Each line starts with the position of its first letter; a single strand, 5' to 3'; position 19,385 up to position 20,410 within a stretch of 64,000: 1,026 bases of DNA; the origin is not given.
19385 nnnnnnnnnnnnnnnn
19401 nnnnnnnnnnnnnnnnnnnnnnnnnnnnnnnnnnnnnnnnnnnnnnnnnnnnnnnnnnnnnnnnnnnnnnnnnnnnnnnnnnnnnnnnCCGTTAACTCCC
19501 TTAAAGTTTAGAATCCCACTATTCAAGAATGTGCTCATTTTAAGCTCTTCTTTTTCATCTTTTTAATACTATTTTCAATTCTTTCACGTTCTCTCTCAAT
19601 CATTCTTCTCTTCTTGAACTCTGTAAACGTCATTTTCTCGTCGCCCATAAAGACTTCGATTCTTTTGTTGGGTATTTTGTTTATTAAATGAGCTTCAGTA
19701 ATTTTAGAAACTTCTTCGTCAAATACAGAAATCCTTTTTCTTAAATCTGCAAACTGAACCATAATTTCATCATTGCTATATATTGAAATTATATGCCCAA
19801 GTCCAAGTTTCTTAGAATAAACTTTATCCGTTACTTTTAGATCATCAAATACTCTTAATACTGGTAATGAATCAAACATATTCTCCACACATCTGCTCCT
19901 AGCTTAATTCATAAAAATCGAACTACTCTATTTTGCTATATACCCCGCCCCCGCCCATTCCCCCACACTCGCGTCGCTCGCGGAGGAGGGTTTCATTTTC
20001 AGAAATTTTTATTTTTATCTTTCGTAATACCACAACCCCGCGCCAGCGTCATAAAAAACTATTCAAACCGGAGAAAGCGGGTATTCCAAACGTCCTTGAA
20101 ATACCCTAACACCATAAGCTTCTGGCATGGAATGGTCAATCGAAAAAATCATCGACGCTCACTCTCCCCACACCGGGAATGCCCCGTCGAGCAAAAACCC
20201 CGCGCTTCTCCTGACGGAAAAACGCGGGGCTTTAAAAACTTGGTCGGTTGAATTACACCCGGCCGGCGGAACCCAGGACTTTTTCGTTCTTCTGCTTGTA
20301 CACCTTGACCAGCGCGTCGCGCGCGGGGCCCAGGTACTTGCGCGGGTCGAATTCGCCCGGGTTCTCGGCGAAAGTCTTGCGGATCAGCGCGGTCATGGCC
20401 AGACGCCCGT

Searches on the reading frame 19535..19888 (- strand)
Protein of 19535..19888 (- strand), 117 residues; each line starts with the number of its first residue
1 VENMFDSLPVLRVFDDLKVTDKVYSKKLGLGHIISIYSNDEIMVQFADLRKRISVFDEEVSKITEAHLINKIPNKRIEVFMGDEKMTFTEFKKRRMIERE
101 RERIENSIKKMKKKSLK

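Call 8: search_protein_families(library=pfam, proteins=[window:19535-19888:-], max_evalue=0.01)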
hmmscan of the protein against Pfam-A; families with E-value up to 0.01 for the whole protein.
window:19535-19888:- (117 aa): 2 families
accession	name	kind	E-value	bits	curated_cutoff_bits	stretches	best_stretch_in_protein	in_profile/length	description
PF01514.23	YscJ_FliF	-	0.0058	17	24.4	1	31-112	19-105/179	Secretory protein of YscJ/FliF family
PF01710.22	HTH_Tnp_IS630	-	0.0099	16.4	21.3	0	47-116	5-73/119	Transposase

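Call 33: find_encoding_contigs(protein=window:19535-19888:-, flank=10000, max_places=10)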
Protein window:19535-19888:- (117 aa): 6 contigs read that carry it; 3 places shown.
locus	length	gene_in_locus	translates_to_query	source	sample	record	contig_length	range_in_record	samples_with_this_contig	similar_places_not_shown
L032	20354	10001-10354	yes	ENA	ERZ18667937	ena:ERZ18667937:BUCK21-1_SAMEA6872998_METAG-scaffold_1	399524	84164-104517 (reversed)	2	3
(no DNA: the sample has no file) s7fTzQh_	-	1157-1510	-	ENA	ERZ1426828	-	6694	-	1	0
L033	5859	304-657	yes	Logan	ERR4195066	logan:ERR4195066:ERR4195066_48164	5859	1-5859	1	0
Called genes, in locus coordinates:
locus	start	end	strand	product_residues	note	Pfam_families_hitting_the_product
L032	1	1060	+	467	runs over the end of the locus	PF05221:AdoHcyase, PF00670:AdoHcyase_NAD, PF02826:2-Hacid_dh_C (weak)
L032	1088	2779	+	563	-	PF13600:DUF4140, PF13598:DUF4139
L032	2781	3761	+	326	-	PF00365:PFK, PF01513:NAD_kinase (weak)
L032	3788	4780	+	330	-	PF02826:2-Hacid_dh_C (faint), PF03807:F420_oxidored (faint), PF07991:KARI_N, PF01450:KARI_C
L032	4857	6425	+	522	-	PF00682:HMGL-like, PF22617:HCS_D2, PF08502:LeuA_dimer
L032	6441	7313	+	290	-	PF08501:Shikimate_dh_N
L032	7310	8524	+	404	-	PF06750:A24_N_bact, PF01478:Peptidase_A24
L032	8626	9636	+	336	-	PF01116:F_bP_aldolase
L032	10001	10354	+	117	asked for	-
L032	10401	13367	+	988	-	PF04851:ResIII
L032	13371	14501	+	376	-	PF01555:N6_N4_Mtase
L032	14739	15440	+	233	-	-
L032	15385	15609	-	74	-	-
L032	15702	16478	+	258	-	PF20217:DUF6577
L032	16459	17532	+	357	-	PF08843:AbiEii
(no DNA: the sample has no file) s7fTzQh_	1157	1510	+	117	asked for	-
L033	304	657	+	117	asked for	-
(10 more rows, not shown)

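Call 46: search_protein_families(library=ncbifam, proteins=[window:19535-19888:-], max_evalue=0.1)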
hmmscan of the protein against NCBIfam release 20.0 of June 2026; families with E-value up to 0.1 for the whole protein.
window:19535-19888:- (117 aa): 0 families

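Call 47: search_protein_families(library=padloc, proteins=[window:19535-19888:-], max_evalue=0.01)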
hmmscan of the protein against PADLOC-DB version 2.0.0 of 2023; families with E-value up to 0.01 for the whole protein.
window:19535-19888:- (117 aa): 1 family
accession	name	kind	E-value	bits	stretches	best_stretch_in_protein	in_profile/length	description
PDLC00135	GajB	-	0.0012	15.8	1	16-106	313-395/603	UrvD helicase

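Call 48: search_protein_families(library=phrogs, proteins=[window:19535-19888:-], max_evalue=0.01)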
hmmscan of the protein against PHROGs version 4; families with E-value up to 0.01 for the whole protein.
window:19535-19888:- (117 aa): 0 families

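Call 66: find_related_loci(query=window:19535-19888:-, collection=viral_contigs, flank=3000)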
Query window:19535-19888:- (117 aa) in viral_contigs; peptide patterns used: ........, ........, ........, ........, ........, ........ (x = any residue, [..] = any of these).
7 stretches matched a pattern, but none encodes a relative of the query by tblastn (E <= 1e-3).

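Call 91: search_solved_structures(query=window:19535-19888:-, max_evalue=1)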
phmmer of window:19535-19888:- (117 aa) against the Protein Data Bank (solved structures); distinct sequences matched with E-value up to 1: 6.
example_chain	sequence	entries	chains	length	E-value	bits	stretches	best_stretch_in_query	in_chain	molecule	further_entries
9uri_A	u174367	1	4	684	0.12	16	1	33-78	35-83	Polyphosphate kinase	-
4rgq_A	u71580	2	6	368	0.12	16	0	21-100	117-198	Glycerol-1-phosphate dehydrogenase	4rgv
9urj_A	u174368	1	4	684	0.12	16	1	33-78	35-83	Polyphosphate kinase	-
1xdo_A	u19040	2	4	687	0.12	16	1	33-78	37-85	Polyphosphate kinase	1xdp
4rfl_A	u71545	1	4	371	0.13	15.9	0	21-100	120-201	Glycerol-1-phosphate dehydrogenase [NAD(P)+]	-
9uuh_A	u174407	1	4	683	0.2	15.3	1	33-76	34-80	Polyphosphate kinase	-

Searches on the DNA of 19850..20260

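Call 23: search_rna_families(source=window, start=19850, end=20260, threshold=evalue, max_evalue=10)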
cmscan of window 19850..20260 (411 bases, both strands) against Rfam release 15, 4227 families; matches with E-value up to 10: 9.
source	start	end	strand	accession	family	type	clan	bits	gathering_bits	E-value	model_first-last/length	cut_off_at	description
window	20191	20236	-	RF01791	F6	Gene; sRNA;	-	22.8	46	0.086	1-57/57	no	F6 TB sRNA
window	20192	20256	-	RF02589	Spy779816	Gene; sRNA;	-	18.9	67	1.4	1-88/88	no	S. pyogenes small RNA 779816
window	20193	20240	-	RF00042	CopA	Gene; antisense;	-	15.6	60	4.3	23-92/92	no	CopA-like RNA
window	20191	20235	+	RF01791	F6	Gene; sRNA;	-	14.5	46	9.1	1-57/57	no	F6 TB sRNA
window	20044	20143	-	RF02510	PYLIS_3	Cis-reg;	-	14.3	38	1.3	1-100/100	no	Pyrrolysine insertion sequence mttB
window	20194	20257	-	RF01393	isrJ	Gene; sRNA;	-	14.2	37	4.7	1-75/75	no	isrJ Hfq binding RNA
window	20185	20260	-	RF01719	Pseudomon-1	Gene; sRNA;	-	13.4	50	4.6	26-116/116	5'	Pseudomon-1/ErsA RNA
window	20199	20254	-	RF01966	RMST_5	Gene; lncRNA;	-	12.5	58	4.9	70-128/128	no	Rhabdomyosarcoma 2 associated transcript conserved region 5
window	19941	20105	-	RF01472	rli40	Gene; sRNA;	-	11.2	100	2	1-263/263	no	Listeria sRNA rli40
